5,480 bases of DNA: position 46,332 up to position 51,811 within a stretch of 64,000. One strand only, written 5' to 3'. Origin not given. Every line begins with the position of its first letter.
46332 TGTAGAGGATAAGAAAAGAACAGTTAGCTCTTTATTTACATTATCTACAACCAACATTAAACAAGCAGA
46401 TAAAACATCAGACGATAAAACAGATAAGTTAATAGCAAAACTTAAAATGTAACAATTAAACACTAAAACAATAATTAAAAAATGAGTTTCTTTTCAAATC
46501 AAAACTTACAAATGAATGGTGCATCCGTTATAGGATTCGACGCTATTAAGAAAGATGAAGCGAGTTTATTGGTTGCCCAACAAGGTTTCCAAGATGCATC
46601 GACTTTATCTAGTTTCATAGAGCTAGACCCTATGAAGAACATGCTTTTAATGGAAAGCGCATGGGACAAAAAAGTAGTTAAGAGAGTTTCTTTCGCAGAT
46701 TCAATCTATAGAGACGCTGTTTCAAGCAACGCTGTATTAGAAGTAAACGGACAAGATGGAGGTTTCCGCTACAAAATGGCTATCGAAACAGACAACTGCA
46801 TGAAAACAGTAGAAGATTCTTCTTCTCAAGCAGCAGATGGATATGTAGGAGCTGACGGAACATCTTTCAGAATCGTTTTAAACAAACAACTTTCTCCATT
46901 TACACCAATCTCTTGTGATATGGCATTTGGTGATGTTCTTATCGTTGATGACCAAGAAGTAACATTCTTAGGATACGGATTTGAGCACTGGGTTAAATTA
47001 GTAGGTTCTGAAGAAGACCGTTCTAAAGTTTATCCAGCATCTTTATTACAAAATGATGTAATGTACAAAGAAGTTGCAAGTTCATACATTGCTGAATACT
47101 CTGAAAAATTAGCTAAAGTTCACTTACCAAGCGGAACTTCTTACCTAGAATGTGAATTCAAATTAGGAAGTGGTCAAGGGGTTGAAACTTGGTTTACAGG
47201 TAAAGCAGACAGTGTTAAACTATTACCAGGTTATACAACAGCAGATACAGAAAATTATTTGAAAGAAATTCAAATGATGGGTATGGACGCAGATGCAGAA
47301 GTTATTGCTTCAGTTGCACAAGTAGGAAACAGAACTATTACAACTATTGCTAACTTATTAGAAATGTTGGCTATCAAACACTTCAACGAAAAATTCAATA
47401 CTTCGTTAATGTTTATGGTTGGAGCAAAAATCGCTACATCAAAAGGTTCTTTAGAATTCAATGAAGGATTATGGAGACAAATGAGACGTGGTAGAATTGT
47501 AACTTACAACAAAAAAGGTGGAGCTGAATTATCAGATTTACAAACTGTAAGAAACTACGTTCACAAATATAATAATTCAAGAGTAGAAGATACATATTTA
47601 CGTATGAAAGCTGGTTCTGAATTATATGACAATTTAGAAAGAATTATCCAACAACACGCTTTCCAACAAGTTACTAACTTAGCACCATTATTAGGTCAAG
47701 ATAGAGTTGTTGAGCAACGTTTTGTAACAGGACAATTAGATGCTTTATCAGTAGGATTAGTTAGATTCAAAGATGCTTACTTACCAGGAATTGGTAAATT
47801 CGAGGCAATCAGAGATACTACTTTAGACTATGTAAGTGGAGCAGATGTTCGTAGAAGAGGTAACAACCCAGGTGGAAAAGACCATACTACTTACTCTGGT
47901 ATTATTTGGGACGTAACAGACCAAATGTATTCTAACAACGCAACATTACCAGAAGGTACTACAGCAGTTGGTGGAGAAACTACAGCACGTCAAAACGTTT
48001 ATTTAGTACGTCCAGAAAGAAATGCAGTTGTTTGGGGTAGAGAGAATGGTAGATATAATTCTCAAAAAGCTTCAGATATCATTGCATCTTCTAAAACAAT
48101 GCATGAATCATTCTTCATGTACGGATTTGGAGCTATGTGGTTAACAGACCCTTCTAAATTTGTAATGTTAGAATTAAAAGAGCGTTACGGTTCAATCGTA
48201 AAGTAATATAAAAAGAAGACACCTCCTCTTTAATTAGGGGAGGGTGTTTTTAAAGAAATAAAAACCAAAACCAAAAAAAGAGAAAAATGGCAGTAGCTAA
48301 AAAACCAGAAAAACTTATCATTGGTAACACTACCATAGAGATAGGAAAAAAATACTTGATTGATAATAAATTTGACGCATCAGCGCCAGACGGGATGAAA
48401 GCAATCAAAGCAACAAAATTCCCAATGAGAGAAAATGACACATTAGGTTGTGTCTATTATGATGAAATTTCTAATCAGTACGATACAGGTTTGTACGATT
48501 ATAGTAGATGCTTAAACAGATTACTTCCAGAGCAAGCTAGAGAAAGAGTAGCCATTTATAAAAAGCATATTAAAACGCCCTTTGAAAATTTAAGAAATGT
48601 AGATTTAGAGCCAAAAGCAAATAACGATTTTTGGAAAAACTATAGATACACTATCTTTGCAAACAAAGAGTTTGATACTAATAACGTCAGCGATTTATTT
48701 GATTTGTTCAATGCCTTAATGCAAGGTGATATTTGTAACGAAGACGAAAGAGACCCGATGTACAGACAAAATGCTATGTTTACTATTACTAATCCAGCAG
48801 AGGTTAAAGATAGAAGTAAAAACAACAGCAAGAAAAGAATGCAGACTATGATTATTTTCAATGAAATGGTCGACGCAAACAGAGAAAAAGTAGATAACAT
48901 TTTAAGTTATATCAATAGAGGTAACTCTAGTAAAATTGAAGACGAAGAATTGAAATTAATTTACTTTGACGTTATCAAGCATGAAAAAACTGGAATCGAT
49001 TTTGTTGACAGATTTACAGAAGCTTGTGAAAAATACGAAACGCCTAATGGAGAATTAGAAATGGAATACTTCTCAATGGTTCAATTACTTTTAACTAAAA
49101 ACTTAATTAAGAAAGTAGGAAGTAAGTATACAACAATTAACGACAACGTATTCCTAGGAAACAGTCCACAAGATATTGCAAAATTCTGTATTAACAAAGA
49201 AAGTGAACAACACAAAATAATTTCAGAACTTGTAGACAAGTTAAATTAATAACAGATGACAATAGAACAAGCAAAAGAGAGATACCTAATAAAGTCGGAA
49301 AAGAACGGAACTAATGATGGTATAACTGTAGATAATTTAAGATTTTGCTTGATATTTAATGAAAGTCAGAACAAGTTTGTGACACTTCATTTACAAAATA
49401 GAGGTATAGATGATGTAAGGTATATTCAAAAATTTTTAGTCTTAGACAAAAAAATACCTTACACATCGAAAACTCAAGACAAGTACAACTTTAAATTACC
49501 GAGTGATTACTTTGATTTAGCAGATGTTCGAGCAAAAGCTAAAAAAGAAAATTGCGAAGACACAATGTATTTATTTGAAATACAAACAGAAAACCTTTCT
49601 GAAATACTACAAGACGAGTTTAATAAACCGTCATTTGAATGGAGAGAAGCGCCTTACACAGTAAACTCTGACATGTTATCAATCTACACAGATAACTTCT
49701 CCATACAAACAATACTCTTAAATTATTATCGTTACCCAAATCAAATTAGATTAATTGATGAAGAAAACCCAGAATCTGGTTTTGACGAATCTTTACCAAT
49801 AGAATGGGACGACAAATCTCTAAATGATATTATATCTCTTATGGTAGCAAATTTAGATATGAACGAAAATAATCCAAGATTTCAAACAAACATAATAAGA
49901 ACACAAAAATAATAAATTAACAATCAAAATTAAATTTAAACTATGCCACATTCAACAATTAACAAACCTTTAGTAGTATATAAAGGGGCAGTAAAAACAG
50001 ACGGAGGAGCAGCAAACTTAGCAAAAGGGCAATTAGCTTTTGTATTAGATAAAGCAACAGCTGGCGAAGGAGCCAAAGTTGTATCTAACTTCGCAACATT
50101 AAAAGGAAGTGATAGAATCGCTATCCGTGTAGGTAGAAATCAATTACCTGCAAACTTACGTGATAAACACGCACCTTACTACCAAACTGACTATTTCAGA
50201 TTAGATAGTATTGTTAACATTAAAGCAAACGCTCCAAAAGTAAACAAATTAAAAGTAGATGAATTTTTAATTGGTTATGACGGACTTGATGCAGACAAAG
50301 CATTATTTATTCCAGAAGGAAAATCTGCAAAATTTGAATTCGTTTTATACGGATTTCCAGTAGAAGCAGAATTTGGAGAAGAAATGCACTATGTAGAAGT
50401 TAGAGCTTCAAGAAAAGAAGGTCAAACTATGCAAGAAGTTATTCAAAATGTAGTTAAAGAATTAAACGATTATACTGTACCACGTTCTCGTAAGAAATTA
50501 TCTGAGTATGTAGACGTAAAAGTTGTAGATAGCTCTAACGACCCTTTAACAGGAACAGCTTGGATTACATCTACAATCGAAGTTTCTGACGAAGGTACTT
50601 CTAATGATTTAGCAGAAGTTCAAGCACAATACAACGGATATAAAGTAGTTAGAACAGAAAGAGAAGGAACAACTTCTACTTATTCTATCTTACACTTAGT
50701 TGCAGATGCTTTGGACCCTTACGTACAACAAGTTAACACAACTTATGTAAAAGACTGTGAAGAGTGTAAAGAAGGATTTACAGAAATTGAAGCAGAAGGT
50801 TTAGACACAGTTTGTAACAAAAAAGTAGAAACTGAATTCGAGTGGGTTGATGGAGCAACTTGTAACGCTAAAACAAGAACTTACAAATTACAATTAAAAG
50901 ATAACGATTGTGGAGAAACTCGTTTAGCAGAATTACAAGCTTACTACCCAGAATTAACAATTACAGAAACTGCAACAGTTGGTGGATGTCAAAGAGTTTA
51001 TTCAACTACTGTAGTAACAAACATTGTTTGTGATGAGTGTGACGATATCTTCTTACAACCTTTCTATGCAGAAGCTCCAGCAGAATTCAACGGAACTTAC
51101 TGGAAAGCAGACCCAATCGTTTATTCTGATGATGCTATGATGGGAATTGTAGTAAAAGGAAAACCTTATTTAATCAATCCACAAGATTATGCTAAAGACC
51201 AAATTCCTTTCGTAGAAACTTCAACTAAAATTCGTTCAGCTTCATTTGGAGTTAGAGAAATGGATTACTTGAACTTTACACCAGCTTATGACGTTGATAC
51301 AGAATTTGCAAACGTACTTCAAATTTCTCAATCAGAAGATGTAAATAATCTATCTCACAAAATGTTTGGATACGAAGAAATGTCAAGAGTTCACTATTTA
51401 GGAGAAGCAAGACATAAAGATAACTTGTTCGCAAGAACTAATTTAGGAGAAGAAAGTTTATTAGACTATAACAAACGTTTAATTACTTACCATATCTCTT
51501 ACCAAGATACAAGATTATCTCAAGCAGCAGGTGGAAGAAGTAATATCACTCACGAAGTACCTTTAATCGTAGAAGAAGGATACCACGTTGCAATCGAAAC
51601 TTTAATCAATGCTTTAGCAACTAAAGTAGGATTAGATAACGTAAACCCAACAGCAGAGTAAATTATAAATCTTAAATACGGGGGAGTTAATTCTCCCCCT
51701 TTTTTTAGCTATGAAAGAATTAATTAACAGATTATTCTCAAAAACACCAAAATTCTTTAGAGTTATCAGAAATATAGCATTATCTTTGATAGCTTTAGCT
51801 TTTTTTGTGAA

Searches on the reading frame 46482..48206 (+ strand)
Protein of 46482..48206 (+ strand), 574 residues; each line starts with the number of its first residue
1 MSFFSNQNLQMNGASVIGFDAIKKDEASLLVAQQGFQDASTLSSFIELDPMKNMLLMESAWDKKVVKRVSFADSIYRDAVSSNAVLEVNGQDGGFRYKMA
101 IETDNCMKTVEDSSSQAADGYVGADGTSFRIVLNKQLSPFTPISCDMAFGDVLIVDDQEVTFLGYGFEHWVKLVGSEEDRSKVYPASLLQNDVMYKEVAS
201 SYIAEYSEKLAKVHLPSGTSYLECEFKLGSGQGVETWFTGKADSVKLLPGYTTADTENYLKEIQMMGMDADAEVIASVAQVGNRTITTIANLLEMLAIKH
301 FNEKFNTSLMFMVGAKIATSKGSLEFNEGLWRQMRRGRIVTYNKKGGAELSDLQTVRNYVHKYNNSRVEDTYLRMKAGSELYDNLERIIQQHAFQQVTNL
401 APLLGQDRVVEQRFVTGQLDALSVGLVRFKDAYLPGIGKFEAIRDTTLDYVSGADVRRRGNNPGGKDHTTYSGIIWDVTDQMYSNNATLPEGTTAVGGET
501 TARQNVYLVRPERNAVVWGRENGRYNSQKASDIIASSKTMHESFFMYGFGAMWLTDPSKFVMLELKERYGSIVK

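Call 10: search_protein_families(library=phrogs, proteins=[window:46482-48206:+])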
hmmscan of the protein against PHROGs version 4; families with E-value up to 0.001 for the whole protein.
window:46482-48206:+ (574 aa): 1 family
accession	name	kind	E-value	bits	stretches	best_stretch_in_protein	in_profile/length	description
phrog_35737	-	head and packaging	7e-77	260.3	1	35-567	32-561/568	virion structural protein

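Call 18: find_encoding_contigs(protein=window:46482-48206:+, flank=10000, max_places=6)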
Protein window:46482-48206:+ (574 aa): 8 contigs read that carry it; 2 places shown.
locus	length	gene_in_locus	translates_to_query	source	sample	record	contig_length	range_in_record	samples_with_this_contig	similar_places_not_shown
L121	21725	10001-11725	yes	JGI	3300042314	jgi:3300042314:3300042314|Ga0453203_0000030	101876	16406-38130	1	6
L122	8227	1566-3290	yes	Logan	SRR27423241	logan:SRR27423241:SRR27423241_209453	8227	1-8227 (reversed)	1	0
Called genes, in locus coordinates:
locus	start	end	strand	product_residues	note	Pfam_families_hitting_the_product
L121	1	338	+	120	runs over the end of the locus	-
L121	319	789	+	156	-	-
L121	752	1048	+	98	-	-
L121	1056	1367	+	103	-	-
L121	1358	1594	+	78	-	-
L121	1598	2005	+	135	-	-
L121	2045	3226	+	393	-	PF05265:DUF723, PF14311:DUF4379 (faint), PF05265:DUF723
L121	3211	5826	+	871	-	-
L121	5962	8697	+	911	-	-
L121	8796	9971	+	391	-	-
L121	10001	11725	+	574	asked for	-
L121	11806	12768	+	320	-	-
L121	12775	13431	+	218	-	-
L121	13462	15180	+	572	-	-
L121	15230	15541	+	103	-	-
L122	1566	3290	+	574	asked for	-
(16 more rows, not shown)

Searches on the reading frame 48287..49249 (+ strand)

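Call 10: search_protein_families(library=phrogs, proteins=[window:48287-49249:+])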
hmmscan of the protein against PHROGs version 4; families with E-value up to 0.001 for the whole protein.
window:48287-49249:+ (320 aa): 1 family
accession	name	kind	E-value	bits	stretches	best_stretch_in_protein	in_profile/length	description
phrog_30348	-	unknown function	8.4e-11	42.6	1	14-292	10-301/326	-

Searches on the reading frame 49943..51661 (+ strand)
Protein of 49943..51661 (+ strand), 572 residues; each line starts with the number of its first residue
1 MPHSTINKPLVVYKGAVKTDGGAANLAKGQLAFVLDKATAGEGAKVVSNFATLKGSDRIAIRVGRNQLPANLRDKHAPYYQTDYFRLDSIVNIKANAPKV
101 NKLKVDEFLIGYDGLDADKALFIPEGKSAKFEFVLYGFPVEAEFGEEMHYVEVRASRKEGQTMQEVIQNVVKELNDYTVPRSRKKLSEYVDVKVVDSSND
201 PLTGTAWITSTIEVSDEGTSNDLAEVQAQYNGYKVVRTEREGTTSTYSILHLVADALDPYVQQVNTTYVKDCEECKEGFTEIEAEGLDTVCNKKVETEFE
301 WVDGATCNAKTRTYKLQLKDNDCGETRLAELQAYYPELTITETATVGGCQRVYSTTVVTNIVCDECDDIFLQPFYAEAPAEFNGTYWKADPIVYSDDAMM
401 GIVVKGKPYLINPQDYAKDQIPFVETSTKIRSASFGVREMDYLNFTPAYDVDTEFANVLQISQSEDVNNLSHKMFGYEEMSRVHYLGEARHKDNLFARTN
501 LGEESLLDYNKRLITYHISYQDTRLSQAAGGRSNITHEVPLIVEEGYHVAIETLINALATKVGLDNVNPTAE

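Call 10: search_protein_families(library=phrogs, proteins=[window:49943-51661:+])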
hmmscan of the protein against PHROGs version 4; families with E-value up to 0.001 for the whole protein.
window:49943-51661:+ (572 aa): 1 family
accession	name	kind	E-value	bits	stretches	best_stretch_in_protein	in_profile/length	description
phrog_32037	-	unknown function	2.6e-66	225.3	2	288-568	367-643/650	-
